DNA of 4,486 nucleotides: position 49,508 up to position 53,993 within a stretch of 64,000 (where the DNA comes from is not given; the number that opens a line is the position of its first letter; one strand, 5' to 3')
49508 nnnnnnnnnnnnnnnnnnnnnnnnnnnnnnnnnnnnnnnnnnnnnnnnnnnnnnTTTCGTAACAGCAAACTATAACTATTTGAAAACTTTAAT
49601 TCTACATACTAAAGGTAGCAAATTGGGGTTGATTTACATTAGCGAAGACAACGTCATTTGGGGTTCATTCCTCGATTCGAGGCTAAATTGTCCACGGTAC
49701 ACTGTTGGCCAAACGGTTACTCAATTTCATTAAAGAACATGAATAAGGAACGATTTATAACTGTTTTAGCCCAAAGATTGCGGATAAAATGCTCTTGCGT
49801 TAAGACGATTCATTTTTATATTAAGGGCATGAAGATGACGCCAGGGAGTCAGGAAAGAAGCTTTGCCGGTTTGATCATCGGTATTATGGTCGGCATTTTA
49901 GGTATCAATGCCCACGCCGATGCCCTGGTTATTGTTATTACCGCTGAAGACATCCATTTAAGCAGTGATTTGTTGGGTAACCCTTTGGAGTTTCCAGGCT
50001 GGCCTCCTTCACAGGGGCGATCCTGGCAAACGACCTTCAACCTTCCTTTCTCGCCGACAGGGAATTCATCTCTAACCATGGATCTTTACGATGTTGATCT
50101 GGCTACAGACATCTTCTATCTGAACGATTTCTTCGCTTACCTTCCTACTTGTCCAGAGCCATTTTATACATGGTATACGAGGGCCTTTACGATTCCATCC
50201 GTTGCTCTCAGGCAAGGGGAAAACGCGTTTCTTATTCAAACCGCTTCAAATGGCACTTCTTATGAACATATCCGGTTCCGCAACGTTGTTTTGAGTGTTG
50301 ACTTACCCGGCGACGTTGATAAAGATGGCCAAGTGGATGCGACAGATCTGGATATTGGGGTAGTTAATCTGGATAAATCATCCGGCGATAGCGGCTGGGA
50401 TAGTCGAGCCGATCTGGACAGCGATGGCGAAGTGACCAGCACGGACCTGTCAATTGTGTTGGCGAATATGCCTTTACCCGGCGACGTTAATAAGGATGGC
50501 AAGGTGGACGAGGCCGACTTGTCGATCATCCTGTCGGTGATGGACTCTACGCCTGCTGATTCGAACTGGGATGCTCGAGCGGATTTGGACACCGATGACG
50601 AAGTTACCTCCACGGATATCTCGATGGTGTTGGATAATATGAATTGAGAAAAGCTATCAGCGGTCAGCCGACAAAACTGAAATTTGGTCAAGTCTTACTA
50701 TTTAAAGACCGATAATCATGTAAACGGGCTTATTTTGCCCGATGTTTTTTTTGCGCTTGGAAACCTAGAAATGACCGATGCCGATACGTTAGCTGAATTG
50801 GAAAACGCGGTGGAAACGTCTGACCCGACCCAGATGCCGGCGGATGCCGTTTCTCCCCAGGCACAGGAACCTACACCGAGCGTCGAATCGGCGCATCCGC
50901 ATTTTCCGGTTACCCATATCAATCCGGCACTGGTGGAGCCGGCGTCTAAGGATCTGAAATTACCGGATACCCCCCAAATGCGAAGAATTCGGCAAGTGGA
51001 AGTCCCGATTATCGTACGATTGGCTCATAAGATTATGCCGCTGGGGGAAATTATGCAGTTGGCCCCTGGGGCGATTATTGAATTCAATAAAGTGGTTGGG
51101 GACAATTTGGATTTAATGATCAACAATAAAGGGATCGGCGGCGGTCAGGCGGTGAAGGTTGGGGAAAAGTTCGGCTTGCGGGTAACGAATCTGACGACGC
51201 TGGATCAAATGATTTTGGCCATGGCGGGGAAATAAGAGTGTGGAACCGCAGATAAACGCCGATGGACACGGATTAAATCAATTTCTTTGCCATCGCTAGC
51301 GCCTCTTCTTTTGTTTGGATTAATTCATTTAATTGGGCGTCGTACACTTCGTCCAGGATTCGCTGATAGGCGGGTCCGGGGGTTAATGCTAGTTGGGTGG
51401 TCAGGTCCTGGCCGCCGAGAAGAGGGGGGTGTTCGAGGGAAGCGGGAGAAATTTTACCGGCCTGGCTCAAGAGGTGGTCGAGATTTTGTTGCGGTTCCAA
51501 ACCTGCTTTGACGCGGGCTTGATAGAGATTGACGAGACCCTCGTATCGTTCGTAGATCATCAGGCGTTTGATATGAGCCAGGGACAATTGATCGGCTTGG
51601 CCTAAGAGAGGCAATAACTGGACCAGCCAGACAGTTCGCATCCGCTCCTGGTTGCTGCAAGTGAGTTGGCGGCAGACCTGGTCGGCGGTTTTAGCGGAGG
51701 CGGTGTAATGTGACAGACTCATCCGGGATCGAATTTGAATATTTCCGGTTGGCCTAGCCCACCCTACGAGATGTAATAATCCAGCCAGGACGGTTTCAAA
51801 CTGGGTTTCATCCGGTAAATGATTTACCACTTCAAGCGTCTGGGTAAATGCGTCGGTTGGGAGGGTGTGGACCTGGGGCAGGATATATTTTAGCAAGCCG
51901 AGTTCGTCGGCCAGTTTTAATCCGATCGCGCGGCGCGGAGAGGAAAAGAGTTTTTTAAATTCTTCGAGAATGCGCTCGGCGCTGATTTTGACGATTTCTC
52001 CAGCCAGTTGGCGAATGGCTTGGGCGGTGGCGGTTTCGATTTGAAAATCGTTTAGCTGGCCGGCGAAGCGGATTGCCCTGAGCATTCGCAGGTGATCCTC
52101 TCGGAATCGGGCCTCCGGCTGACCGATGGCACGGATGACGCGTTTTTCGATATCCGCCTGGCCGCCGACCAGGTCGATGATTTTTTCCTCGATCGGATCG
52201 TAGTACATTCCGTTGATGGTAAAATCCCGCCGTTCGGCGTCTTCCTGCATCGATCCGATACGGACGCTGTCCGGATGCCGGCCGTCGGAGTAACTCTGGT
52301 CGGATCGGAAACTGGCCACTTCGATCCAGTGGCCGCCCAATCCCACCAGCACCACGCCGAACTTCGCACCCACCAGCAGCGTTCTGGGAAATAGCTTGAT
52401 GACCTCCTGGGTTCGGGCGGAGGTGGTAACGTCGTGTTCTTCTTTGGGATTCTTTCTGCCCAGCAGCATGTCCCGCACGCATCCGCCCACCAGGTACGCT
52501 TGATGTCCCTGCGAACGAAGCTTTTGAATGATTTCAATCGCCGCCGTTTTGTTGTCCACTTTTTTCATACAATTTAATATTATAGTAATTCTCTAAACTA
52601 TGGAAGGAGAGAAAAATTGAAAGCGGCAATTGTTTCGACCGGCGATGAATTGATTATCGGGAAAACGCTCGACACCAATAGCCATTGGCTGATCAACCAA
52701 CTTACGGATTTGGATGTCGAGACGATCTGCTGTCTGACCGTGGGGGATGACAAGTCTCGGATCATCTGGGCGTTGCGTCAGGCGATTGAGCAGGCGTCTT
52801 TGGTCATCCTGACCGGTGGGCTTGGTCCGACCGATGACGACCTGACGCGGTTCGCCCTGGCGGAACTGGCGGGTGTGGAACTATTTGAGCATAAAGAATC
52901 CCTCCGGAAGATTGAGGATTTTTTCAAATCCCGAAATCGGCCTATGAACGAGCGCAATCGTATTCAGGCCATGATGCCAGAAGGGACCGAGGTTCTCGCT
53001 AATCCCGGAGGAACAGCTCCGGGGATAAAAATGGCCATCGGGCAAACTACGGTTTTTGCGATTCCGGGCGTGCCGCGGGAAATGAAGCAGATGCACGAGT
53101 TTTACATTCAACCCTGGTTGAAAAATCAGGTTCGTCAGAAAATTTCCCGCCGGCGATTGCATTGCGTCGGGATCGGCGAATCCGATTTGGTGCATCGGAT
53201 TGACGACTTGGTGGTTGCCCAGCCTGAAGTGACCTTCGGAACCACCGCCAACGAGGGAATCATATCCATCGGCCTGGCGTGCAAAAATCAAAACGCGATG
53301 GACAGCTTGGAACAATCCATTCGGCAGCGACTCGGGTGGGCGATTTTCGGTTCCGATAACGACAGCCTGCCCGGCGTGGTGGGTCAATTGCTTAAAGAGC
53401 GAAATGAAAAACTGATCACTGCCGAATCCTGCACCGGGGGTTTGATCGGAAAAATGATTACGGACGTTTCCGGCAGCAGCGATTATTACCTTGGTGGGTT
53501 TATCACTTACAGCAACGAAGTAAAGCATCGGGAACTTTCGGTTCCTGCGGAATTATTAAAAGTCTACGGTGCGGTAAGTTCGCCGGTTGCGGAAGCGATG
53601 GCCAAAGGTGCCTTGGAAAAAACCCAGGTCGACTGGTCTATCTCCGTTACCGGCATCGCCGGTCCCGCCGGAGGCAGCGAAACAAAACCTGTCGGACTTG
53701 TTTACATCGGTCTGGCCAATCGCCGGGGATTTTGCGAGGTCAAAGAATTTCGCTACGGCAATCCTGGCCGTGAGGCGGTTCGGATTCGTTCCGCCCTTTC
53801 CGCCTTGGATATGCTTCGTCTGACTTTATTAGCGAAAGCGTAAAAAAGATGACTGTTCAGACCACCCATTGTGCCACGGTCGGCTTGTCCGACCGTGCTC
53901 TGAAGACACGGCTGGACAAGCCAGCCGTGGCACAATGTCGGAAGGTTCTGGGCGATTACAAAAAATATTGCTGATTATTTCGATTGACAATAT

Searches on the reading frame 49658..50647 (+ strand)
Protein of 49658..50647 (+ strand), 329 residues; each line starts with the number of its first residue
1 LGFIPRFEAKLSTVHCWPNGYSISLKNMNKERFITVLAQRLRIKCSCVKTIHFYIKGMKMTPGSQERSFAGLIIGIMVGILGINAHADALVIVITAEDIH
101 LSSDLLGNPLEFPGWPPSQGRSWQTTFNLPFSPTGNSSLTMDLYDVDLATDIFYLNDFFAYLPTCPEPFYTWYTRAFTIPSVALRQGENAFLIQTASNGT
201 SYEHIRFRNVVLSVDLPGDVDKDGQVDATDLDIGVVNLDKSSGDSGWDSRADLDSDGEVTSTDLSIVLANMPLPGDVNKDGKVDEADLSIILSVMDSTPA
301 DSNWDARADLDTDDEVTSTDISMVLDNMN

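Call 6: search_protein_families(library=pfam, proteins=[window:49658-50647:+], max_evalue=0.01)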
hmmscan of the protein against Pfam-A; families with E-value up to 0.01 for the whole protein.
window:49658-50647:+ (329 aa): 3 families
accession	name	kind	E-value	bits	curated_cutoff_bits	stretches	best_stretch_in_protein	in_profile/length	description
PF00404.24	Dockerin_1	-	6.2e-15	55.6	22.9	2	274-325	1-53/57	Dockerin type I domain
PF00036.39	EF-hand_1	-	0.00051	19.8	25.4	0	276-292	10-26/29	EF hand domain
PF13202.12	EF-hand_5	-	0.0082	16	25.9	0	276-288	9-21/25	EF hand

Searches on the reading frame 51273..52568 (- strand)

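Call 6: search_protein_families(library=pfam, proteins=[window:51273-52568:-], max_evalue=0.01)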
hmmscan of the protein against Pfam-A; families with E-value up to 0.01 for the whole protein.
window:51273-52568:- (431 aa): 3 families
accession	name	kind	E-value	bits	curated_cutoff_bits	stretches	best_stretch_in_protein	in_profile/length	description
PF01743.26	PolyA_pol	-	1.2e-34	119.8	23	1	24-146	1-126/126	Poly A polymerase head domain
PF12627.12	PolyA_pol_RNAbd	-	5.8e-20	71.3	22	1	174-234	1-61/64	Probable RNA and SrmB- binding site of polymerase A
PF13735.12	tRNA_NucTran2_2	-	1.4e-05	25.6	27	1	291-425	20-146/149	tRNA nucleotidyltransferase domain 2 putative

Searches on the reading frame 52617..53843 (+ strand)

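Call 6: search_protein_families(library=pfam, proteins=[window:52617-53843:+], max_evalue=0.01)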
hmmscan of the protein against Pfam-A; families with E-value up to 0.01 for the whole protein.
window:52617-53843:+ (408 aa): 3 families
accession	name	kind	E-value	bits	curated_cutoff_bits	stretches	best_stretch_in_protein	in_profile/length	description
PF02464.23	CinA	-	9.2e-54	181.7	23.5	1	250-403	3-154/155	Competence-damaged protein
PF00994.29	MoCF_biosynth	-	7e-35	120.3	26.6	1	4-169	1-143/144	Probable molybdopterin binding domain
PF18146.6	CinA_KH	-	2.1e-08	34.6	27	1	179-245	2-73/73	Damage-inducible protein CinA KH domain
